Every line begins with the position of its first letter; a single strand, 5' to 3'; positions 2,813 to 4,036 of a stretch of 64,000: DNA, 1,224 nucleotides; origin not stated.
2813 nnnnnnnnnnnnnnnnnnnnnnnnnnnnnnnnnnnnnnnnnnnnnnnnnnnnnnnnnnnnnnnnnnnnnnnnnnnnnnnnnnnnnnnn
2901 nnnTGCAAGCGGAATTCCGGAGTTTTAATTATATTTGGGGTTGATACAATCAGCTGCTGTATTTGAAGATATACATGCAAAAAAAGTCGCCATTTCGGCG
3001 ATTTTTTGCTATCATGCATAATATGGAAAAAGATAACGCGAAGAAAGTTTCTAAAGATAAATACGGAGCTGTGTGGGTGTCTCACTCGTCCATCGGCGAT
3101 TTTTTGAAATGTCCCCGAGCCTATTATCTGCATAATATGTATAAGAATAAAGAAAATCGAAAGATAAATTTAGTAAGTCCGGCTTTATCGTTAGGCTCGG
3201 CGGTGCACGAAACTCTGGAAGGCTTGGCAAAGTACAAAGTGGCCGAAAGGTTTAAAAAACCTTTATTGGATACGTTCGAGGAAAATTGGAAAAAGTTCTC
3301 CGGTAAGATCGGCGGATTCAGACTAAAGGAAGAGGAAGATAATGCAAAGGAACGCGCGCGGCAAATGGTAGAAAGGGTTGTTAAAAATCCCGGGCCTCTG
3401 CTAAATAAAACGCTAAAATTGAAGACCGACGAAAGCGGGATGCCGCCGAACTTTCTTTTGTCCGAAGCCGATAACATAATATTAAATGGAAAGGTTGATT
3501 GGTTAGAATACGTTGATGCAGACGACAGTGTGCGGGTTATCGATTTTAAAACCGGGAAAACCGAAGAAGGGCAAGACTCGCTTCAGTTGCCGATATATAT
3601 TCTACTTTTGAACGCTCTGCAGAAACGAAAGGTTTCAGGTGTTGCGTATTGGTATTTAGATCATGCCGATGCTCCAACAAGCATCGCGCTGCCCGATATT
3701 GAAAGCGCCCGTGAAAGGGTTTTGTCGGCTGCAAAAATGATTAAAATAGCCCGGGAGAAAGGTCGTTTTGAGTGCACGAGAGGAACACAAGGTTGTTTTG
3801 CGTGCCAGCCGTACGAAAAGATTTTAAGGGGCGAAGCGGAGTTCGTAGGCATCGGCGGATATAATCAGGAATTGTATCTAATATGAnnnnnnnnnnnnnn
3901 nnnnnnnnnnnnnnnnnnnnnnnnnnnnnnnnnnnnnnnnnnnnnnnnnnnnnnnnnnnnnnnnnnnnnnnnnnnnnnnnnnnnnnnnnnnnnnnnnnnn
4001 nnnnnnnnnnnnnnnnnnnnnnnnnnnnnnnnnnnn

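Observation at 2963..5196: Split Dna2-like module: Cas4-like Fe-S nuclease translationally coupled to a Pif1-family helicase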

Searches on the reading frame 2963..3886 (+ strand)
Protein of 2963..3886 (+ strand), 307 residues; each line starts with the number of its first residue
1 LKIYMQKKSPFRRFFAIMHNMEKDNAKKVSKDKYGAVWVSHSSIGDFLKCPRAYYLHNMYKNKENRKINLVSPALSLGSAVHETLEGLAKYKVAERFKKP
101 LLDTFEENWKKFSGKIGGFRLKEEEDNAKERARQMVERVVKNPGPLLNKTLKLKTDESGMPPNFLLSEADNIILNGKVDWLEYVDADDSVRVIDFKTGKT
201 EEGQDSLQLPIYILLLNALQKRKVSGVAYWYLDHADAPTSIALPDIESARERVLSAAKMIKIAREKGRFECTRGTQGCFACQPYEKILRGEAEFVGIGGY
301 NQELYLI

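Call 3: search_protein_families(library=pfam, proteins=[window:2963-3886:+], max_evalue=0.01)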
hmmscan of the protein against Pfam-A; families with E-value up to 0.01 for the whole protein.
window:2963-3886:+ (307 aa): 4 families
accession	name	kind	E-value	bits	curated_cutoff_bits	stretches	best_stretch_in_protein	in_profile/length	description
PF12705.13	PDDEXK_1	-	4.5e-24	86.2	22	1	39-281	2-240/247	PD-(D/E)XK nuclease superfamily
PF01930.23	Cas_Cas4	-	6.6e-05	23.5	22.7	1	175-282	53-153/160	Domain of unknown function DUF83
PF12684.13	DUF3799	-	0.00015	22.1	26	1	40-181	1-116/233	PDDEXK-like domain of unknown function (DUF3799)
PF08696.17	Dna2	-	0.0063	16.7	22.4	0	39-137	56-145/204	DNA replication factor Dna2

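Call 4: search_protein_families(library=ncbifam, proteins=[window:2963-3886:+], max_evalue=0.01)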
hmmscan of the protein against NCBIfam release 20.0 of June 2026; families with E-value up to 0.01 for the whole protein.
window:2963-3886:+ (307 aa): 7 families
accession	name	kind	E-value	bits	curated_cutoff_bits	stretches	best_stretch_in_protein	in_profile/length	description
TIGR00372.1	cas4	equivalog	1.9e-07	31.1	65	1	173-239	67-131/180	CRISPR-associated protein Cas4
TIGR02774.1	rexB_recomb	equivalog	0.00013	20.5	718.35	1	38-201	744-906/1076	ATP-dependent nuclease subunit B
TIGR02773.1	addB_Gpos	equivalog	0.00041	18.1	903.7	0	19-90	763-833/1159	helicase-exonuclease AddAB subunit AddB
NF010485.0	PRK13909.1-2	equivalog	0.00077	17.8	650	1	49-228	741-896/909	RecB-like helicase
TIGR04328.1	cas4_PREFRAN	exception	0.0016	18.5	70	1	42-123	4-80/178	type V CRISPR-associated protein Cas4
TIGR03623.1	TIGR03623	subfamily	0.0019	16.4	299.6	1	171-233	734-797/876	probable DNA repair protein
NF049935.1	cas4g_cas1g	exception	0.0024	16.4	560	0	124-260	26-165/546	CRISPR-associated endonuclease Cas4g/Cas1g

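Call 6: search_protein_families(library=padloc, proteins=[window:2963-3886:+], max_evalue=0.01)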
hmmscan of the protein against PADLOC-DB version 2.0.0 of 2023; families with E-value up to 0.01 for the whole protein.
window:2963-3886:+ (307 aa): 12 families
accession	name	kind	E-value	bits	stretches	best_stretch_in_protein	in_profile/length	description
PDLC01447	Cas4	-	1.3e-09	36.8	1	39-282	5-152/161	"CAS-I,CAS-II,CAS-III,CAS-IV,CAS-V,CAS-VI; acquisition_associated"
PDLC01250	Cas4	-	1.2e-08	33.5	1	171-264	59-145/168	"CAS-I,CAS-II,CAS-III,CAS-IV,CAS-V,CAS-VI; acquisition_associated"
PDLC02410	Aga_Cas4-like_Nuc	-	1.4e-08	32.9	1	38-222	2-178/255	Class II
PDLC00943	Cas4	-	5.1e-08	31.1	1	173-239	67-131/180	CRISPR-associated protein Cas4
PDLC02405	Aga_Cas4-like_Nuc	-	1.9e-07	28.7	1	119-243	85-207/270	Class II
PDLC02035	Cas4d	-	7e-07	26.9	1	168-285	59-172/196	-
PDLC01611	Cas4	-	1.1e-06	27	1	164-282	53-151/158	"CAS-I,CAS-II,CAS-III,CAS-IV,CAS-V,CAS-VI; acquisition_associated"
PDLC02083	Cas4_II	-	2.3e-06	26.2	0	172-281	74-177/186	-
PDLC00058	DruK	-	4e-06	23.8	0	42-94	15-64/388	PD-(D/E)XK nuclease superfamily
PDLC00059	DruK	-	0.00021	18.6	1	37-279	7-226/326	PD-(D/E)XK nuclease superfamily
PDLC00060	DruK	-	0.00027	18.4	1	171-281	140-253/347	PD-(D/E)XK nuclease superfamily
PDLC00945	Cas4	-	0.00043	18.5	1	42-123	4-80/178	"CRISPR-associated protein Cas4, subtype PREFRAN"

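Call 7: search_protein_families(library=phrogs, proteins=[window:2963-3886:+], max_evalue=0.001)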
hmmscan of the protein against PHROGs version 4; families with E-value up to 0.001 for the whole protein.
window:2963-3886:+ (307 aa): 3 families
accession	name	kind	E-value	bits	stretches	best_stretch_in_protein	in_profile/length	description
phrog_69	-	DNA, RNA and nucleotide metabolism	1.6e-18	68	1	18-279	68-315/501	exonuclease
phrog_1218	-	DNA, RNA and nucleotide metabolism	9.8e-12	45.8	1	38-233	9-207/364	exonuclease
phrog_412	-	DNA, RNA and nucleotide metabolism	0.00092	19.6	0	27-147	142-263/440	exonuclease VIII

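Call 8: search_solved_structures(query=window:2963-3886:+, max_evalue=1, show_alignments=2)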
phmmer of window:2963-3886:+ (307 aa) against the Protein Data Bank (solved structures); distinct sequences matched with E-value up to 1: 4.
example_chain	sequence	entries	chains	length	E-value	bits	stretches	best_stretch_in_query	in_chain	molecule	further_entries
9iab_A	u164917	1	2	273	7.6e-05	25.5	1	119-233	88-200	PD-(D/E)XK endonuclease-like domain-containing protein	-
9iac_A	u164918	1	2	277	0.013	18.2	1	121-258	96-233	Similar to tr|Q3MCC8|Q3MCC8_ANAVT Hypothetical protein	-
7mx2_C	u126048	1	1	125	0.25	14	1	116-185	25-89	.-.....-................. 38, NatC auxiliary subunit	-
4lmv_A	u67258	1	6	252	0.48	13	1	174-212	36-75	Glutathione transferase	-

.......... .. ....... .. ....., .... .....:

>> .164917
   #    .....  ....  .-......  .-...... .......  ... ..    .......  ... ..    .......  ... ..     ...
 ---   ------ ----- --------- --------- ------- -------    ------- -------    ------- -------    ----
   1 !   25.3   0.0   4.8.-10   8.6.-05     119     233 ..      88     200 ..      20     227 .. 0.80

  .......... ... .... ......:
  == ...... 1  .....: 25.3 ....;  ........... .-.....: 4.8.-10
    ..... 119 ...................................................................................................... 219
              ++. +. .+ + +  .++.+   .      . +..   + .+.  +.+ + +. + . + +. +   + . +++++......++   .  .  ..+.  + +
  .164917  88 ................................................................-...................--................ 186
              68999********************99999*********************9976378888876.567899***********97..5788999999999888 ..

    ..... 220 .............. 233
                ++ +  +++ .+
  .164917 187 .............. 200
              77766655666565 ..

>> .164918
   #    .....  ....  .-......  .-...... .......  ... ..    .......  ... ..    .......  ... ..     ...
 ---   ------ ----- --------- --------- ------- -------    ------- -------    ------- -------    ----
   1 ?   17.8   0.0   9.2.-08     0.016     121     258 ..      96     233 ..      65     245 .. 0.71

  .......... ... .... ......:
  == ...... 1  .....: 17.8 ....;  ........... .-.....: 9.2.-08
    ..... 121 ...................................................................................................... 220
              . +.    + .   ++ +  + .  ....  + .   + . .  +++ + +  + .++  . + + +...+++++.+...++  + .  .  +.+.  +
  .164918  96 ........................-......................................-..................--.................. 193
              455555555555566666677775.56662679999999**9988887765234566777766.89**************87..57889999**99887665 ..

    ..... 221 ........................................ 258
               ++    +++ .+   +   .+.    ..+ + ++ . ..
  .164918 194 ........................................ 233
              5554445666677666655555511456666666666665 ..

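Call 11: find_homologous_proteins(query=window:2963-3886:+, max_evalue=0.001)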
Query window:2963-3886:+ (307 aa): 4168 proteins with E <= 0.001 among 5438 candidates; the best 120 are listed.
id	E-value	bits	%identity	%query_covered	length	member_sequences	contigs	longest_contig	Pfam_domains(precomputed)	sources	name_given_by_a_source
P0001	1.1e-189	647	100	93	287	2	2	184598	PF12705.14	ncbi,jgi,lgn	ncbi:MAG: PD-(D/E)XK nuclease family protein [Candidatus Staskawiczbacteria bacterium]|jgi:ATP-depen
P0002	6.4e-150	517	80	92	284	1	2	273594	PF01930.24,PF12705.14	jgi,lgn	jgi:ATP-dependent helicase/DNAse subunit B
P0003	2.5e-149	515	80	92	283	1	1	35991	PF12705.14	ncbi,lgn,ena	-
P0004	2.7e-149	515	80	92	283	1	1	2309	PF12705.14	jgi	-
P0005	4.4e-148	511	79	91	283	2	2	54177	PF12705.14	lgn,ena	-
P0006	3.6e-147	508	79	92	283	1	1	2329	PF01930.24,PF12705.14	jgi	jgi:ATP-dependent helicase/DNAse subunit B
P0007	2.2e-146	505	78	92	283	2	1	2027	PF01930.24,PF12705.14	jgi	-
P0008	4.7e-145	501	80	90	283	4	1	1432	PF01930.24,PF12705.14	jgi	jgi:ATP-dependent helicase/DNAse subunit B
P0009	4.5e-144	497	78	90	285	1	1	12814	PF01930.24,PF12705.14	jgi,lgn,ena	-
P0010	2.4e-143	495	77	92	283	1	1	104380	PF01930.24,PF12705.14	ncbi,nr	ncbi:MAG: PD-(D/E)XK nuclease family protein [Candidatus Nealsonbacteria bacterium]|nr:PD-(D/E)XK nu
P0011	3.3e-143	495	75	93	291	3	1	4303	PF01930.24,PF12705.14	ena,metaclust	metaclust:\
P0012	5.7e-143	494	78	92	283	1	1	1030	PF01930.24,PF12705.14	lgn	-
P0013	2.0e-142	492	77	91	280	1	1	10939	PF12705.14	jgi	jgi:ATP-dependent helicase/DNAse subunit B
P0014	2.6e-142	492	76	92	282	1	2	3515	PF01930.24,PF12705.14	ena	-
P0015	7.7e-141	487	75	92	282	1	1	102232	PF01930.24,PF12705.14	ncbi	ncbi:MAG: PD-(D/E)XK nuclease family protein [bacterium]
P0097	1.8e-124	433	67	91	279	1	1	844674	PF01930.24,PF12705.14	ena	-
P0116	1.5e-122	427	65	90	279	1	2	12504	PF01930.24,PF12705.14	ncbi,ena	ncbi:MAG: PD-(D/E)XK nuclease family protein [Patescibacteria group bacterium]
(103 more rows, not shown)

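Call 14: find_encoding_contigs(protein=P0010, flank=6000, max_places=2)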
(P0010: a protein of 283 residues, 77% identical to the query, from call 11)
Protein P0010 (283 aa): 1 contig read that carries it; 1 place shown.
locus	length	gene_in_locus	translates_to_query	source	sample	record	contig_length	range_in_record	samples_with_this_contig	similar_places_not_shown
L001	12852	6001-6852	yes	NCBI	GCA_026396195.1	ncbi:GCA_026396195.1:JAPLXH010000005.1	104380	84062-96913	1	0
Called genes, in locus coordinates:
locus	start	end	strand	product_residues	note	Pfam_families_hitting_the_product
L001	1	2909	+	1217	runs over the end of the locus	-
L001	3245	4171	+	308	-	PF00246:Peptidase_M14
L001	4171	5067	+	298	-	PF00246:Peptidase_M14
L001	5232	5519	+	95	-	-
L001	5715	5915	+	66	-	PF00313:CSD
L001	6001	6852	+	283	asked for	PF01930:Cas_Cas4 (faint), PF12705:PDDEXK_1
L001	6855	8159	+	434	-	PF00270:DEAD (faint), PF05970:PIF1, PF07693:KAP_NTPase (weak), PF13245:AAA_19, PF13401:AAA_22, PF13604:AAA_30, PF07728:AAA_5 (weak), PF21530:Pif1_2B_dom, +3 more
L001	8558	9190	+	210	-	PF00702:Hydrolase, PF13419:HAD_2, PF13242:Hydrolase_like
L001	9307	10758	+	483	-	PF03193:RsgA_GTPase (faint), PF13476:AAA_23 (faint), PF00005:ABC_tran, PF00006:ATP-synt_ab (faint), PF02463:SMC_N (faint), PF13191:AAA_16 (faint), PF13401:AAA_22 (faint), PF00005:ABC_tran, +3 more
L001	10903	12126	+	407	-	PF00270:DEAD, PF04851:ResIII, PF00271:Helicase_C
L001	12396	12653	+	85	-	-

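Call 15: find_encoding_contigs(protein=P0097, flank=6000, max_places=2)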
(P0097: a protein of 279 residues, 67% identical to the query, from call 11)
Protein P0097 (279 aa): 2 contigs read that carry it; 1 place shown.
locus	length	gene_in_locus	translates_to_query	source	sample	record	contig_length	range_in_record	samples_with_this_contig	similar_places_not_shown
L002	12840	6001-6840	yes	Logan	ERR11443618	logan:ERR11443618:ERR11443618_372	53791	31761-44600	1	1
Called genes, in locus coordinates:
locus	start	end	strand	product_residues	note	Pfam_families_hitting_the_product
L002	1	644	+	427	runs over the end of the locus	-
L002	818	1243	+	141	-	-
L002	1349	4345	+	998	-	PF00580:UvrD-helicase, PF01443:Viral_helicase1 (faint), PF13245:AAA_19, PF13361:UvrD_C, PF13538:UvrD_C_2 (faint), PF12705:PDDEXK_1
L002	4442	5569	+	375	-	PF02812:ELFV_dehydrog_N, PF00208:ELFV_dehydrog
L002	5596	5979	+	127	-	PF01588:tRNA_bind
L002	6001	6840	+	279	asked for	PF12705:PDDEXK_1, PF01930:Cas_Cas4 (weak)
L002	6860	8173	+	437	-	PF01794:Ferric_reduct, PF08022:FAD_binding_8, PF00970:FAD_binding_6 (weak), PF00175:NAD_binding_1, PF08030:NAD_binding_6 (weak)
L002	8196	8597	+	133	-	PF00173:Cyt-b5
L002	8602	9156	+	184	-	PF04542:Sigma70_r2, PF08281:Sigma70_r4_2, PF04545:Sigma70_r4, PF13936:HTH_38 (faint)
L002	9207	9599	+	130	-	-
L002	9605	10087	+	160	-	-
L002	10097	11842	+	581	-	PF25973:BSH_CzcB (faint), PF25917:BSH_RND, PF25954:Beta-barrel_RND_2 (faint), PF25990:Beta-barrel_YknX, PF25967:RND-MFP_C (faint), PF25989:YknX_C (faint)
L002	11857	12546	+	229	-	PF02463:SMC_N (faint), PF00005:ABC_tran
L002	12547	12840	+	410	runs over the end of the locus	PF12704:MacB_PCD, PF02687:FtsX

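Call 16: find_encoding_contigs(protein=P0116, flank=6000, max_places=2)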
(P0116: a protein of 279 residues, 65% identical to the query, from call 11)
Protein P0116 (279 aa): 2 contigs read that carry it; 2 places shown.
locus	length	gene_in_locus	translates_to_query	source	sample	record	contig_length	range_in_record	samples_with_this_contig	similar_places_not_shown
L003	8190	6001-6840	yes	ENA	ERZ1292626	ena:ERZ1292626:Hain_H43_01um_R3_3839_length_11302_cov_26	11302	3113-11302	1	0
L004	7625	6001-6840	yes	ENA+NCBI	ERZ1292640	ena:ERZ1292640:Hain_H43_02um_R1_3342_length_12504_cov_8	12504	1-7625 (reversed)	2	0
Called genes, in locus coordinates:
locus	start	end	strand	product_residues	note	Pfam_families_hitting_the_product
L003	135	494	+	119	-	-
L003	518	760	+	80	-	-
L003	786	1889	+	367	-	PF05496:RuvB_N (faint), PF04851:ResIII (faint), PF13177:DNA_pol3_delta2, PF13191:AAA_16 (faint), PF00004:AAA, PF07728:AAA_5 (weak), PF22608:DNAX_ATPase_lid, PF12169:DNA_pol3_gamma3, +1 more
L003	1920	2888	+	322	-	-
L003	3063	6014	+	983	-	PF00580:UvrD-helicase, PF01443:Viral_helicase1 (faint), PF13245:AAA_19, PF21445:ADDB_N (weak), PF13361:UvrD_C, PF13538:UvrD_C_2 (faint), PF12705:PDDEXK_1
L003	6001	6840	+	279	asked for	PF12705:PDDEXK_1, PF01930:Cas_Cas4 (weak)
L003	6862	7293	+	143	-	PF00254:FKBP_C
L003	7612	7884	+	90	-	-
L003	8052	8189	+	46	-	?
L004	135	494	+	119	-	-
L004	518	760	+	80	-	-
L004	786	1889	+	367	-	PF05496:RuvB_N (faint), PF04851:ResIII (faint), PF13177:DNA_pol3_delta2, PF13191:AAA_16 (faint), PF00004:AAA, PF07728:AAA_5 (weak), PF22608:DNAX_ATPase_lid, PF12169:DNA_pol3_gamma3, +1 more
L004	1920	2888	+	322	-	-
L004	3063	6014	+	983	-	PF00580:UvrD-helicase, PF01443:Viral_helicase1 (faint), PF13245:AAA_19, PF21445:ADDB_N (weak), PF13361:UvrD_C, PF13538:UvrD_C_2 (faint), PF12705:PDDEXK_1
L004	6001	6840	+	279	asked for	PF12705:PDDEXK_1, PF01930:Cas_Cas4 (weak)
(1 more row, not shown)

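Call 22: find_related_loci(query=A1, collection=genome_contigs, flank=10000)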
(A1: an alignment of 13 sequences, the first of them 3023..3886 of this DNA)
Query A1 (287 aa) in genome_contigs; peptide patterns used: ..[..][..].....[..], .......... (x = any residue, [..] = any of these).
599 stretches matched a pattern (row limit reached: there are more); 579 encode a relative of the query (tblastn E <= 1e-3); the best 80 are kept; 80 distinct loci.
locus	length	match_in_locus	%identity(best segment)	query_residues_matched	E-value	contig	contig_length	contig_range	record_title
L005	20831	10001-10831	71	11-287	1e-133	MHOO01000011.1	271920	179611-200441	MAG: Candidatus Staskawiczbacteria bacterium RIFCSPHIGHO2_01_FULL_39_25 rifcsphigho2_01_scaffold_552, whole genome shotg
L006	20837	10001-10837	68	9-287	1e-133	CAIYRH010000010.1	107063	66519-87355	Candidatus Staskawiczbacteria bacterium isolate AlinenLipids_bin-9095 genome assembly, contig: bin-9095:10/18, whole gen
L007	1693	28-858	66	11-286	8e-136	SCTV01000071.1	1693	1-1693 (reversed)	MAG: Patescibacteria group bacterium isolate FW305_bin.8 FW305_bin.8-37058, whole genome shotgun sequence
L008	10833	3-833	67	12-287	2e-124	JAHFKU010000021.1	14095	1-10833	MAG: Candidatus Staskawiczbacteria bacterium isolate nzgw417 NODE_986_length_14096_cov_3.887871, whole genome shotgun se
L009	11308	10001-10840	65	9-287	4e-124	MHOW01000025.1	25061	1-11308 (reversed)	MAG: Candidatus Staskawiczbacteria bacterium RIFCSPLOWO2_01_FULL_33_13 rifcsplowo2_01_scaffold_6997, whole genome shotgu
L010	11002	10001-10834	65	11-287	9e-124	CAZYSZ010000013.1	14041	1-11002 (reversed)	MAG TPA_asm: uncultured Candidatus Saccharibacteria bacterium isolate ERP125453_co2_64 genome assembly, contig: NODE_165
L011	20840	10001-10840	65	9-287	3e-123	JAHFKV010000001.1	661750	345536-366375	MAG: Candidatus Staskawiczbacteria bacterium isolate nzgw418 NODE_3_length_661751_cov_10.822417, whole genome shotgun se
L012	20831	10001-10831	68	11-287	1e-122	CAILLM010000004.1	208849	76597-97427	Candidatus Staskawiczbacteria bacterium isolate AlinenLipids_bin-6305 genome assembly, contig: bin-6305:04/11, whole gen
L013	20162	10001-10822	64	11-287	2e-121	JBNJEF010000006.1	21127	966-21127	MAG: Patescibacteria group bacterium isolate Y23_14dBSe4.bin.91 NODE_1910_length_21127_cov_6.094541, whole genome shotgu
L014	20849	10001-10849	64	5-287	6e-121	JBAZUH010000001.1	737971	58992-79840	MAG: Candidatus Staskawiczbacteria bacterium isolate SO_2017_GW1_222 NODE_53_length_737971_cov_21.817232_OW334_2017, who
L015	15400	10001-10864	63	11-287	4e-121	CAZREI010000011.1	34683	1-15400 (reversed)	MAG TPA_asm: uncultured Candidatus Saccharibacteria bacterium isolate SRP193066_co2_68 genome assembly, contig: NODE_610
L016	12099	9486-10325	66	11-287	4e-121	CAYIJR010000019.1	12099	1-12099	MAG TPA_asm: uncultured Candidatus Saccharibacteria bacterium isolate ERP119705_co24_179 genome assembly, contig: NODE_6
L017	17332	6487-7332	62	7-287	6e-121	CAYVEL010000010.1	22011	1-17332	MAG TPA_asm: uncultured Candidatus Saccharibacteria bacterium isolate SRP220891_co5_92 genome assembly, contig: NODE_139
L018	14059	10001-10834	63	9-285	5e-121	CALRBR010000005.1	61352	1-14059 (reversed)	MAG: Candidatus Taylorbacteria bacterium isolate AH-24oct19-230 genome assembly, contig: AH-24oct19-C835, whole genome s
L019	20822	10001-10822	63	12-287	1e-120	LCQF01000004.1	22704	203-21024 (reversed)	MAG: Parcubacteria group bacterium GW2011_GWA2_49_9 UY50_C0004, whole genome shotgun sequence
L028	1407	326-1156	62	9-287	3e-127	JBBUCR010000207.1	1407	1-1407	MAG: Patescibacteria group bacterium isolate H52-bin043_1 H52_bin043_1_000000000207, whole genome shotgun sequence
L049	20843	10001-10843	60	8-287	7e-111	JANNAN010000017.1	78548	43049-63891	MAG: Candidatus Taylorbacteria bacterium isolate OTE_78_metabat_459 OTE_78_k141_2846230, whole genome shotgun sequence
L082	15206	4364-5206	56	7-287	5e-103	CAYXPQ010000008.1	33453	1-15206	MAG TPA_asm: uncultured Candidatus Saccharibacteria bacterium isolate SRP300315_co1_73 genome assembly, contig: NODE_707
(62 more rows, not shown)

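Call 24: search_protein_representatives(protein=window:3023-3886:+)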
Query: 287 residues. Proteins with E-value up to 0.001 (for the whole library): 398; up to 1e-10: 169; up to 1e-30: 57. The best 150 are listed.
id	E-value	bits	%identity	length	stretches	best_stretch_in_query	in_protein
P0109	6.0e-124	429.5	66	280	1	11-287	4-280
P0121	7.5e-90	317.6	54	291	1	11-287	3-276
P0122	3.3e-84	299.1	53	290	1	12-286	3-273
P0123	1.3e-83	297.2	54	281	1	11-287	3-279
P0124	2.4e-82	293.0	57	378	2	11-164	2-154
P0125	7.5e-75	268.4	48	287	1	11-287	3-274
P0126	1.8e-67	244.2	49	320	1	10-286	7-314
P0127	2.8e-66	240.3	53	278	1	25-239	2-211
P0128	1.0e-65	238.5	46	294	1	11-275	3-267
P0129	2.2e-65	237.3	49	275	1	11-286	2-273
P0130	6.2e-64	232.6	46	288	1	12-276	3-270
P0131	1.4e-63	231.4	43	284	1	12-285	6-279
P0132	1.5e-61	224.8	46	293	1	11-286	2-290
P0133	7.6e-61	222.5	42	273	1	10-286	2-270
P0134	6.1e-60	219.5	44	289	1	11-282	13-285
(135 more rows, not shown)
